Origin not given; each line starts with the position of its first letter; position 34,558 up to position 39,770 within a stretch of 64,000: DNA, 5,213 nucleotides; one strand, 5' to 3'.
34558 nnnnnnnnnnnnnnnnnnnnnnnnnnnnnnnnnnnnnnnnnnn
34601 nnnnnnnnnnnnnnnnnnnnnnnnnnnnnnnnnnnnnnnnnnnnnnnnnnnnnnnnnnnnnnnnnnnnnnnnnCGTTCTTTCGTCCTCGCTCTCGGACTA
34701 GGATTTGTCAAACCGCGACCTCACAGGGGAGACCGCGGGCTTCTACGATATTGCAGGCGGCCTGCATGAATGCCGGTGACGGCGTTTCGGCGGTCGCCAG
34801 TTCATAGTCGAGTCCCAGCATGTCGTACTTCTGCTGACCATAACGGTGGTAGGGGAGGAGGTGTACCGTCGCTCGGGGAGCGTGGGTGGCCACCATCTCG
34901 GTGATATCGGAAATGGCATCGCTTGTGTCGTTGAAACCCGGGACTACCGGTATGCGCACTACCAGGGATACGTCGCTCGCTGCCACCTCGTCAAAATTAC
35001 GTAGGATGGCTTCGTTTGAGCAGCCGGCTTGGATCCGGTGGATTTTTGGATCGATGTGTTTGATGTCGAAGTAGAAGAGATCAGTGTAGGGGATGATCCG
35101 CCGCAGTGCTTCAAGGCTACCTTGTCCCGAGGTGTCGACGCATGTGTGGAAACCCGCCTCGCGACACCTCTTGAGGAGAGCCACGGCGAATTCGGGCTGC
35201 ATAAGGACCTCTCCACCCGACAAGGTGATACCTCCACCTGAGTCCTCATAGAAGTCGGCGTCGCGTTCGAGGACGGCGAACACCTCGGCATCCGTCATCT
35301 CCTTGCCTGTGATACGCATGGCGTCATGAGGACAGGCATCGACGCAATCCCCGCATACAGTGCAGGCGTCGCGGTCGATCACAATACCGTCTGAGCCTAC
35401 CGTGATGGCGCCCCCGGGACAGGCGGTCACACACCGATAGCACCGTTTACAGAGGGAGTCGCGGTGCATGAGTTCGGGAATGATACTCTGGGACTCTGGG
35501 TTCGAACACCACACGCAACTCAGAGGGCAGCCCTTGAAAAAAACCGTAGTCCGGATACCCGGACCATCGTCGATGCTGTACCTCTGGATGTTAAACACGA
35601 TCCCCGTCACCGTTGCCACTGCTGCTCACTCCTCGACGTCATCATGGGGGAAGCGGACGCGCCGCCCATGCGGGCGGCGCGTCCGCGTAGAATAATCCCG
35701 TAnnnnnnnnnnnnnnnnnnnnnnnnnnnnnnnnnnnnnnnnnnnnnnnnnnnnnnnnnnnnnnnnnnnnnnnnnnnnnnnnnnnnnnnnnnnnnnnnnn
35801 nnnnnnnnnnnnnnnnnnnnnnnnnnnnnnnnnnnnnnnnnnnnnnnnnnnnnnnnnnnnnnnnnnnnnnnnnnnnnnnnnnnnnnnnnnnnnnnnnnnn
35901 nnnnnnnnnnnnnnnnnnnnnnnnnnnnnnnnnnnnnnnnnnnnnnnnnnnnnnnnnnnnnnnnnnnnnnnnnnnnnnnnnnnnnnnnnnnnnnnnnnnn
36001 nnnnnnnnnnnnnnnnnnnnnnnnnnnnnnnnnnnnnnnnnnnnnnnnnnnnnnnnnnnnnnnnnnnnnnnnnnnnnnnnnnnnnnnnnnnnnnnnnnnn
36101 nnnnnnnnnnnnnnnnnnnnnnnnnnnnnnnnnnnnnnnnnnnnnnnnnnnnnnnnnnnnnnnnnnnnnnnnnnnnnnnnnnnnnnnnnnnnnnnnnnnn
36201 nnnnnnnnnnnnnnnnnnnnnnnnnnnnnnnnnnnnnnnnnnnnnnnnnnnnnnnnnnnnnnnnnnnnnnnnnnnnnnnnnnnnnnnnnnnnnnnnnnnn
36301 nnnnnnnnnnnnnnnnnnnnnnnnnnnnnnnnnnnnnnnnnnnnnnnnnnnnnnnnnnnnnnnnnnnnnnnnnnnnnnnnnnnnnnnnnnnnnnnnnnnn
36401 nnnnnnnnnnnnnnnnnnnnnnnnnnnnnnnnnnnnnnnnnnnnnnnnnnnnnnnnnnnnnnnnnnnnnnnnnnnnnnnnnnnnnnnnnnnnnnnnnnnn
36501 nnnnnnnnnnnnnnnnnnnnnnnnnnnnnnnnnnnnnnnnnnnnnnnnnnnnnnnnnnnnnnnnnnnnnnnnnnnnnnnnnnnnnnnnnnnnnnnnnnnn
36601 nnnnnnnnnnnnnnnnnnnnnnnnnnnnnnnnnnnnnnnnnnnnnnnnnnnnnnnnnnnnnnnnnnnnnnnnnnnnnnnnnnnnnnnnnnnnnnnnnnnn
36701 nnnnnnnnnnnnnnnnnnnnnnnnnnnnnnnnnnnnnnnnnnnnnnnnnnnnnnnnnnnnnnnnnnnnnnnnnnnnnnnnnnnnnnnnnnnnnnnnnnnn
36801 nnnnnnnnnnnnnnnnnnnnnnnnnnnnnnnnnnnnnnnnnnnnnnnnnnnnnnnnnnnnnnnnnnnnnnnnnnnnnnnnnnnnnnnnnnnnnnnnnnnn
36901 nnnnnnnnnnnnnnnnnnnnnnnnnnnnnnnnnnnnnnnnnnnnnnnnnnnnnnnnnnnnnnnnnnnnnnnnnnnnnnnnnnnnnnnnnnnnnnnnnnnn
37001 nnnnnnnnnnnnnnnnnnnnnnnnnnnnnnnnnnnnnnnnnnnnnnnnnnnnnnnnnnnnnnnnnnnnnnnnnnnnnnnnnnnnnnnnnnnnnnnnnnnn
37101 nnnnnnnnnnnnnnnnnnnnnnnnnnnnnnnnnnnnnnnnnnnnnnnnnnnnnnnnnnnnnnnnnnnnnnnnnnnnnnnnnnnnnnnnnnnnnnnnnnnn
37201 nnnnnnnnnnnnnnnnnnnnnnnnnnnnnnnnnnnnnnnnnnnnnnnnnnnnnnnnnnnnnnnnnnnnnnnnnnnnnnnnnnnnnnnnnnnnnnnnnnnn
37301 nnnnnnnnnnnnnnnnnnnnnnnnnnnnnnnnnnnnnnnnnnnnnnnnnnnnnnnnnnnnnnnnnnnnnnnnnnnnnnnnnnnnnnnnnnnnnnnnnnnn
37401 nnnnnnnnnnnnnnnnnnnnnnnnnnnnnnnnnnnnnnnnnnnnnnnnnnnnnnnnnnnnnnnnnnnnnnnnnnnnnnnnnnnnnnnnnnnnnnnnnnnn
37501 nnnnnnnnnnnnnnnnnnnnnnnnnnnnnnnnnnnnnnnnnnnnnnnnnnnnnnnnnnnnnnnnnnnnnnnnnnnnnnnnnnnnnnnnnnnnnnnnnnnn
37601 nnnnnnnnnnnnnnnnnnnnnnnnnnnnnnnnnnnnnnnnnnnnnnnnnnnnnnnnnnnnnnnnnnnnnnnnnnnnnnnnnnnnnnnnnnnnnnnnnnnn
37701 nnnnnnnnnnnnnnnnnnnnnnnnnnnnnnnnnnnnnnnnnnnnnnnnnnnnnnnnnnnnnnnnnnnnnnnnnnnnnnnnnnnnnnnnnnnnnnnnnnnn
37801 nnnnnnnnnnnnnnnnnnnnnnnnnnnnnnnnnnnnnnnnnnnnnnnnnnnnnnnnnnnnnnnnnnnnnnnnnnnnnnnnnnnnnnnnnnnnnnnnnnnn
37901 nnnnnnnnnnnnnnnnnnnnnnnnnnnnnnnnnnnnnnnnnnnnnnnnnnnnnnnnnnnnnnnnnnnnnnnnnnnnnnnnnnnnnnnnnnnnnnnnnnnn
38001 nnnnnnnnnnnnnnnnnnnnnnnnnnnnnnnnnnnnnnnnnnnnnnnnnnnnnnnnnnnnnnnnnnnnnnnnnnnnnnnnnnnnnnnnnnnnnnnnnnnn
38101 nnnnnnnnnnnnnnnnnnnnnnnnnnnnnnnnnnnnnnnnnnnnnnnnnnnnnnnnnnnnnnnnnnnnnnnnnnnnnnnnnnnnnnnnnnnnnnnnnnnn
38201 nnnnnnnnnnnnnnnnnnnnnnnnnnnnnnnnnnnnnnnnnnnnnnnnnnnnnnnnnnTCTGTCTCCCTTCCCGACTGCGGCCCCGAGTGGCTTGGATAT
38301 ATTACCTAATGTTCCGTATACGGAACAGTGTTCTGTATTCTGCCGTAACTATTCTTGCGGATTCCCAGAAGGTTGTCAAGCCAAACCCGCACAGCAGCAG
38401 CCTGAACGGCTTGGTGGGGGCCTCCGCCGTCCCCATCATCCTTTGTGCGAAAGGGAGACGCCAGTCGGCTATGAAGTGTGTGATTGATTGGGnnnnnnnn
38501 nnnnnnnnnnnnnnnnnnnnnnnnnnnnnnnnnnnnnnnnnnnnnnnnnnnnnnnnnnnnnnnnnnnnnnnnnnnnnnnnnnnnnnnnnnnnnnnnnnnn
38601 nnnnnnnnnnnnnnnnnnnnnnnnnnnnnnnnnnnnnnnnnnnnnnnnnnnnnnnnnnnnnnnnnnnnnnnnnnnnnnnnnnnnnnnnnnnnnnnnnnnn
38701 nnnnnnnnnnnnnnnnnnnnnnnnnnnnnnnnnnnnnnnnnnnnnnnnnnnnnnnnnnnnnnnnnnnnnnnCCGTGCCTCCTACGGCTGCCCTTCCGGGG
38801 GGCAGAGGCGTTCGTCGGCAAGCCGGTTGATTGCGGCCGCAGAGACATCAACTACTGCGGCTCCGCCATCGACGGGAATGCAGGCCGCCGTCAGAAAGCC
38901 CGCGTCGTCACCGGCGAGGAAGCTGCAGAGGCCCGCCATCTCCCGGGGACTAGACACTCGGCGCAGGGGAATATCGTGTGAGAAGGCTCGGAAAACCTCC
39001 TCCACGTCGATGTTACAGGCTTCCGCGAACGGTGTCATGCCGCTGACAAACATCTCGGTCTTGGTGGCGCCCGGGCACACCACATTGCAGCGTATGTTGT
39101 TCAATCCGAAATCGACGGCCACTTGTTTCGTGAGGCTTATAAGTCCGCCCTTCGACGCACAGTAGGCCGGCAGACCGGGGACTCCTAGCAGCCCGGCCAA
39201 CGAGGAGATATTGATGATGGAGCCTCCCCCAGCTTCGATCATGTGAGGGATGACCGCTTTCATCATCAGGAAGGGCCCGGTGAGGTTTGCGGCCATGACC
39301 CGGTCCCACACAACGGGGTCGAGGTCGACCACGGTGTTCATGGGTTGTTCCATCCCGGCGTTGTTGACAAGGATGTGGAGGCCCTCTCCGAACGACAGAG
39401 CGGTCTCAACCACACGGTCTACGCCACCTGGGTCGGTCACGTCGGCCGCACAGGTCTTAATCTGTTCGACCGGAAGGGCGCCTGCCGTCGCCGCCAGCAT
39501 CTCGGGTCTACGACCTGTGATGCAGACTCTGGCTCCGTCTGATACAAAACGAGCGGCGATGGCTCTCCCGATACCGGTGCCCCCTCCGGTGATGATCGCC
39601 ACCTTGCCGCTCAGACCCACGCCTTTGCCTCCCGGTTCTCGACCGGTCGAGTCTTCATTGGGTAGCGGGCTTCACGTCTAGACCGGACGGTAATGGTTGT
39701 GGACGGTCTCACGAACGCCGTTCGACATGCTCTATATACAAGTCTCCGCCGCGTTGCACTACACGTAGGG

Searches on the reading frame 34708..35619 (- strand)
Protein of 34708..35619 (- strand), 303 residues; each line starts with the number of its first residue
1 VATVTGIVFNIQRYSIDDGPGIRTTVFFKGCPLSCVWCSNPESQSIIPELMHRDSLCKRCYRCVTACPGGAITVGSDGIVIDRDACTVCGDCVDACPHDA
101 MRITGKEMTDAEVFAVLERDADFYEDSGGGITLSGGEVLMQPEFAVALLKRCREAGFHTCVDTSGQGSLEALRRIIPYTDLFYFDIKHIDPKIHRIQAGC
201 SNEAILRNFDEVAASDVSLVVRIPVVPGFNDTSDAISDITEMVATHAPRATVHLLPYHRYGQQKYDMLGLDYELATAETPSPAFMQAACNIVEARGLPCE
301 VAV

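Call 38: search_protein_families(library=pfam, proteins=[window:34708-35619:-], max_evalue=0.00001)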
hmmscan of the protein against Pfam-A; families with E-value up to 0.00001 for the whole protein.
window:34708-35619:- (303 aa): 10 families
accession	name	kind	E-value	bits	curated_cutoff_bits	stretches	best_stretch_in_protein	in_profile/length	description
PF04055.27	Radical_SAM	-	1.3e-18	68.2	29.5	1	26-232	2-157/166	Radical SAM superfamily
PF00037.32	Fer4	-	8.3e-13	48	21.1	1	79-101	1-23/24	4Fe-4S binding domain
PF13353.11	Fer4_12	-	6.1e-11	43.2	22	1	18-166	2-92/137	4Fe-4S single cluster domain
PF12837.12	Fer4_6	-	2e-10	40.5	25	1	79-100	2-23/24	4Fe-4S binding domain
PF13237.11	Fer4_10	-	6.1e-10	39.3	25.5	1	54-97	6-53/53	4Fe-4S dicluster domain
PF13484.11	Fer4_16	-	1.6e-09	38.8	30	0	86-111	2-26/66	4Fe-4S double cluster binding domain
PF12838.12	Fer4_7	-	7.7e-09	36.3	27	1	57-100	2-52/52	4Fe-4S dicluster domain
PF13187.11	Fer4_9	-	3e-08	34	27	1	57-101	2-52/52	4Fe-4S dicluster domain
PF12797.12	Fer4_2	-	3.4e-06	27.1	24.5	0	78-97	2-21/22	4Fe-4S binding domain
PF14697.11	Fer4_21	-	8.1e-06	26.3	35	0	54-102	5-58/59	4Fe-4S dicluster domain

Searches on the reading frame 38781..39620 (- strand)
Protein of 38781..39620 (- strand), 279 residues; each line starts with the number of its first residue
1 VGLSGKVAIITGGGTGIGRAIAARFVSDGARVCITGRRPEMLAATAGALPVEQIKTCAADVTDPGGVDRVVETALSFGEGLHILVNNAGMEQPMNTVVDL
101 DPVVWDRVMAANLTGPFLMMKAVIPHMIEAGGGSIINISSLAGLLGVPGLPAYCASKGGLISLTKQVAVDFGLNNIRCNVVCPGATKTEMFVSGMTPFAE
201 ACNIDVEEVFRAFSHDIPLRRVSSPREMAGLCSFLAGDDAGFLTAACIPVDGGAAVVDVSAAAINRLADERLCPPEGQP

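Call 39: search_protein_families(library=pfam, proteins=[window:38781-39620:-], max_evalue=0.00001)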
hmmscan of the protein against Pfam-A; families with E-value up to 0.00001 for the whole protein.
window:38781-39620:- (279 aa): 3 families
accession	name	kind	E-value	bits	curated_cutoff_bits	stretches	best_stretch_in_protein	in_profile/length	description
PF00106.31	adh_short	-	5.1e-56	189.7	26.6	1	6-191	1-187/195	short chain dehydrogenase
PF13561.12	adh_short_C2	-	1.4e-55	188.9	27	1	15-254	6-235/236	Enoyl-(Acyl carrier protein) reductase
PF08659.16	KR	-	2.2e-11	44.5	22.6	1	8-156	3-152/180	KR domain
